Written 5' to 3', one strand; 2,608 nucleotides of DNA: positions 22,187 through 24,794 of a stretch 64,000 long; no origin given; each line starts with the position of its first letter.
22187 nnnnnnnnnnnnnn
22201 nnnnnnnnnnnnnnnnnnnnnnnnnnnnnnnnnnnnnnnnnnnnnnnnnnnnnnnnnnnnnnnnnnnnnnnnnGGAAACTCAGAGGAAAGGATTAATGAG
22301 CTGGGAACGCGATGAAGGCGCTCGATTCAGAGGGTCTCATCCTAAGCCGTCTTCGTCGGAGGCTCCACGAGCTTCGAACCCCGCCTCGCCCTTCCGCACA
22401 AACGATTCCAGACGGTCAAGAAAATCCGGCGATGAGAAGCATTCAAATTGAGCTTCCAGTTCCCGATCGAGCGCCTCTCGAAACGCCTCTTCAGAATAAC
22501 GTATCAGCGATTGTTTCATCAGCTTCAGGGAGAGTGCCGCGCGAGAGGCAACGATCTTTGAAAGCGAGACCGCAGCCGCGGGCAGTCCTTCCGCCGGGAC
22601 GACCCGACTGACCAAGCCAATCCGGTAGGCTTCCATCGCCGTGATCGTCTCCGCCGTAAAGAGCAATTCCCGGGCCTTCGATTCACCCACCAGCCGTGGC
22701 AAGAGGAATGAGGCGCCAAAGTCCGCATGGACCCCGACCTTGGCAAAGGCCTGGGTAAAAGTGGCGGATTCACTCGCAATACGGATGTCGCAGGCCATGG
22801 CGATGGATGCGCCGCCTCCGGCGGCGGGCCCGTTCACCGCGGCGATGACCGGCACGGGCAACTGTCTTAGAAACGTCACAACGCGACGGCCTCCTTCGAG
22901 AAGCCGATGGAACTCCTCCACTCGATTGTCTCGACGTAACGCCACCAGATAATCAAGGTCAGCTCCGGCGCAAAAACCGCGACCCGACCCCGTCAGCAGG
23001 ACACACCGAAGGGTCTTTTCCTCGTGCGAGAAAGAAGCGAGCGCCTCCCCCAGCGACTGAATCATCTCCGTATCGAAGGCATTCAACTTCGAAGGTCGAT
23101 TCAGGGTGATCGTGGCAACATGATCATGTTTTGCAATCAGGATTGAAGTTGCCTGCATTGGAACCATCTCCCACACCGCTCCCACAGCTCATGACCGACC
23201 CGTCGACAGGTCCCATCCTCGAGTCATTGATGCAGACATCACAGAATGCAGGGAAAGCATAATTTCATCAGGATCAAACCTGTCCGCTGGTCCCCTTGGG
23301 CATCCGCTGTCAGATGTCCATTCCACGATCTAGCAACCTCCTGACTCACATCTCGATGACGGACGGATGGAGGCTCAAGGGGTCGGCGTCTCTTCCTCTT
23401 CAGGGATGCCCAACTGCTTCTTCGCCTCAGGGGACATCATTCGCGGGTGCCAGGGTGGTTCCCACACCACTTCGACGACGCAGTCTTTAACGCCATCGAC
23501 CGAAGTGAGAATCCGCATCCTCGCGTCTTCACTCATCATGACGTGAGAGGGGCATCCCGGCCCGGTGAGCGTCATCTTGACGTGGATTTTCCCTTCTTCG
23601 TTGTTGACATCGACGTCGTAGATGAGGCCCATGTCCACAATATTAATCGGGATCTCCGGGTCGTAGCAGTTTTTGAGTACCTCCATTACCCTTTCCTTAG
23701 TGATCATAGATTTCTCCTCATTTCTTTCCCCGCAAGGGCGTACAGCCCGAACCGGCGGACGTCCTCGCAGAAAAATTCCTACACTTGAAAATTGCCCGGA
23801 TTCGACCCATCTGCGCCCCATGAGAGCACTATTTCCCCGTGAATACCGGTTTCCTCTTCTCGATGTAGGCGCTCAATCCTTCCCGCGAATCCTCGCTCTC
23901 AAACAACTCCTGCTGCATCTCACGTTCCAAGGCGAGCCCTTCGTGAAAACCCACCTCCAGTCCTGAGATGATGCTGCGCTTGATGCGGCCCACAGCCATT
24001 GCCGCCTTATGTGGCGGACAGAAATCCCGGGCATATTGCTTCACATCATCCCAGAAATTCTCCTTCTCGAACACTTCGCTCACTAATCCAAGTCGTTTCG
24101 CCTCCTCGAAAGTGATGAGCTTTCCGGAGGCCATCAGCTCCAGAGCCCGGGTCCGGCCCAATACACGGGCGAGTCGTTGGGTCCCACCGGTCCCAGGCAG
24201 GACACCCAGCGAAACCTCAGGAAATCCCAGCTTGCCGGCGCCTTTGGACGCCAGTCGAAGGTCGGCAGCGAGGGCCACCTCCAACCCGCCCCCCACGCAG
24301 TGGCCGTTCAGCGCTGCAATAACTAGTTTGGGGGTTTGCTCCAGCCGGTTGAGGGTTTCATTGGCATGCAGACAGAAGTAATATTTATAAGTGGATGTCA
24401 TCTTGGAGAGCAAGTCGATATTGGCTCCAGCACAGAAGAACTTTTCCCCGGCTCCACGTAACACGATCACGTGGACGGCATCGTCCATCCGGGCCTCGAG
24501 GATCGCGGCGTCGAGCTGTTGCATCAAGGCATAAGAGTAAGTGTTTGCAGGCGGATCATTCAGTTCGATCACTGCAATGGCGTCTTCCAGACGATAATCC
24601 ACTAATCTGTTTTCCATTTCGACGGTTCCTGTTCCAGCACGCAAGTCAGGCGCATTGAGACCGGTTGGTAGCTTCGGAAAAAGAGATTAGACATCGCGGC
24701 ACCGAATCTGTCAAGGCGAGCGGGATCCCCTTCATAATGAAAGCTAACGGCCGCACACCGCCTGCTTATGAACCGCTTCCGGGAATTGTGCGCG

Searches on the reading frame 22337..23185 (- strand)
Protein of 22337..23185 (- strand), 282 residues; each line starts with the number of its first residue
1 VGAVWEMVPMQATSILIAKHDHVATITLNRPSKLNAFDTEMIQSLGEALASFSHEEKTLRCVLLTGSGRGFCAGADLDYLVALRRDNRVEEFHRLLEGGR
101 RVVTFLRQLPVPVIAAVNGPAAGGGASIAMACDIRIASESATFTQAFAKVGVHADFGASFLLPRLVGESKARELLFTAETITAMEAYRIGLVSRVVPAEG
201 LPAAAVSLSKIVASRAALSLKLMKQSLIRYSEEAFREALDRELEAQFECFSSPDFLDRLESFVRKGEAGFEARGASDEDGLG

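Call 33: search_protein_families(library=pfam, proteins=[window:22337-23185:-], max_evalue=0.00001)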
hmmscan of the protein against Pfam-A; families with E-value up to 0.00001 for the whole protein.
window:22337-23185:- (282 aa): 2 families
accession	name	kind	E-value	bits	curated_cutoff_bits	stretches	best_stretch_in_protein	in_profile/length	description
PF00378.25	ECH_1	-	7.4e-56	189.7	27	1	21-271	4-249/251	Enoyl-CoA hydratase/isomerase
PF16113.10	ECH_2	-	1.7e-39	136.7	27.2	1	24-210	2-186/335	Enoyl-CoA hydratase/isomerase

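Call 81: search_protein_families(library=ncbifam, proteins=[window:22337-23185:-], max_evalue=1e-20)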
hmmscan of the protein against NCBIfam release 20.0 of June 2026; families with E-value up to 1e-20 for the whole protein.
window:22337-23185:- (282 aa): 64 families (the best 25 are shown)
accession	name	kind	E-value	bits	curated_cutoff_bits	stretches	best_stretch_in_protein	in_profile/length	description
NF004857.0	PRK06210.1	equivalog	5e-61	206.5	341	1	10-271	5-273/275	enoyl-CoA hydratase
NF004475.0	PRK05809.1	subfamily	1.2e-57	195.4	394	1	10-272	1-259/260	short-chain-enoyl-CoA hydratase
NF004635.0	PRK05981.1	equivalog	3.2e-57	194.1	351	1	10-272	1-265/266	enoyl-CoA hydratase/isomerase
TIGR02280.1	PaaB1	equivalog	3.8e-57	193.7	345.15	1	15-272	1-255/256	2-(1,2-epoxy-1,2-dihydrophenyl)acetyl-CoA isomerase PaaG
NF051848.1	EnCoAHydtEchA19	equivalog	1.8e-55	188.3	400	1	15-273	2-258/258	enoyl-CoA hydratase EchA19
NF006109.0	PRK08260.1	subfamily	4.1e-55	187.1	320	1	12-277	3-282/296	enoyl-CoA hydratase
NF004525.0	PRK05870.1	equivalog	7.2e-55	186.6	285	1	13-263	3-247/249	enoyl-CoA hydratase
NF006107.0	PRK08258.1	equivalog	6.1e-54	183.2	330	1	8-271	12-275/277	enoyl-CoA hydratase family protein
NF006699.0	PRK09245.1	subfamily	3.8e-53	180.4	354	1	14-270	4-263/266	crotonase/enoyl-CoA hydratase family protein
NF004840.0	PRK06190.1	equivalog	6.2e-53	180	253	1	13-251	4-237/260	enoyl-CoA hydratase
NF046063.1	oxepin_alt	equivalog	4.6e-50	170.5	300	1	17-265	4-250/254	oxepin-CoA hydrolase, alternative type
NF004517.0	PRK05862.1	equivalog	8.2e-49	166.4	396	1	10-272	1-256/257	enoyl-CoA hydratase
NF005802.0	PRK07657.1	equivalog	2.2e-48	165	363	1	18-267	9-254/260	enoyl-CoA hydratase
NF004781.0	PRK06127.1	subfamily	2e-47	162.1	291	1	12-270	10-266/269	enoyl-CoA hydratase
NF005803.0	PRK07658.1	equivalog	1.4e-46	159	313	1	15-272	4-256/257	enoyl-CoA hydratase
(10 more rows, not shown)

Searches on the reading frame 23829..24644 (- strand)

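Call 33: search_protein_families(library=pfam, proteins=[window:23829-24644:-], max_evalue=0.00001)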
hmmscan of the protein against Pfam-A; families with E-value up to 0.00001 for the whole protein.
window:23829-24644:- (271 aa): 2 families
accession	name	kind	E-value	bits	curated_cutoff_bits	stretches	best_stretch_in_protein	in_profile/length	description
PF00378.25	ECH_1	-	2.1e-52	178.4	27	1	20-270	3-250/251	Enoyl-CoA hydratase/isomerase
PF16113.10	ECH_2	-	7.2e-25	88.6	27.2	1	24-197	2-177/335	Enoyl-CoA hydratase/isomerase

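Call 81: search_protein_families(library=ncbifam, proteins=[window:23829-24644:-], max_evalue=1e-20)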
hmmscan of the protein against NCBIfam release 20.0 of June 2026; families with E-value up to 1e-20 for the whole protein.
window:23829-24644:- (271 aa): 60 families (the best 25 are shown)
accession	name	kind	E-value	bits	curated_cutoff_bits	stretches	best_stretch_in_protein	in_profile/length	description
NF005803.0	PRK07658.1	equivalog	1.8e-66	224.2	313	1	15-271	4-257/257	enoyl-CoA hydratase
NF004475.0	PRK05809.1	subfamily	1.5e-60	204.9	394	1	10-270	1-259/260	short-chain-enoyl-CoA hydratase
NF005802.0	PRK07657.1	equivalog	4.5e-59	200.1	363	1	19-271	10-260/260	enoyl-CoA hydratase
NF006007.0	PRK08138.1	subfamily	3.6e-58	197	355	1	13-271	8-261/261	enoyl-CoA hydratase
NF006566.0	PRK09076.1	subfamily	4.5e-54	183.8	286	1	14-268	6-257/260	enoyl-CoA hydratase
NF004517.0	PRK05862.1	equivalog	4.9e-52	177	396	1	13-269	6-255/257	enoyl-CoA hydratase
NF051848.1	EnCoAHydtEchA19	equivalog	3.7e-50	170.9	400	1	20-271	7-258/258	enoyl-CoA hydratase EchA19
NF007239.0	PRK09674.1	equivalog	7.8e-49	166.4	371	1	19-271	10-257/257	2,3-dehydroadipyl-CoA hydratase PaaF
NF004781.0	PRK06127.1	subfamily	3.3e-48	164.7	291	1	11-271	10-269/269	enoyl-CoA hydratase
NF004634.0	PRK05980.1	equivalog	1.4e-45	155.8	375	1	14-269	4-261/263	crotonase/enoyl-CoA hydratase family protein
NF005073.0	PRK06495.1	subfamily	1.1e-41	142.9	296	1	13-271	4-257/257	enoyl-CoA hydratase/isomerase family protein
NF004840.0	PRK06190.1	equivalog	5.2e-40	137.7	253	1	12-251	3-239/260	enoyl-CoA hydratase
NF008363.0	PRK11154.1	equivalog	6.4e-40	136.9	869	1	20-208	13-205/708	fatty acid oxidation complex subunit alpha FadJ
NF042430.2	EnCoAhydt_DpgD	equivalog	2.3e-39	135.4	400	1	17-270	1-257/258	enoyl-CoA-hydratase DpgD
NF006109.0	PRK08260.1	subfamily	4.8e-39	134.4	320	1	100-270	108-277/296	enoyl-CoA hydratase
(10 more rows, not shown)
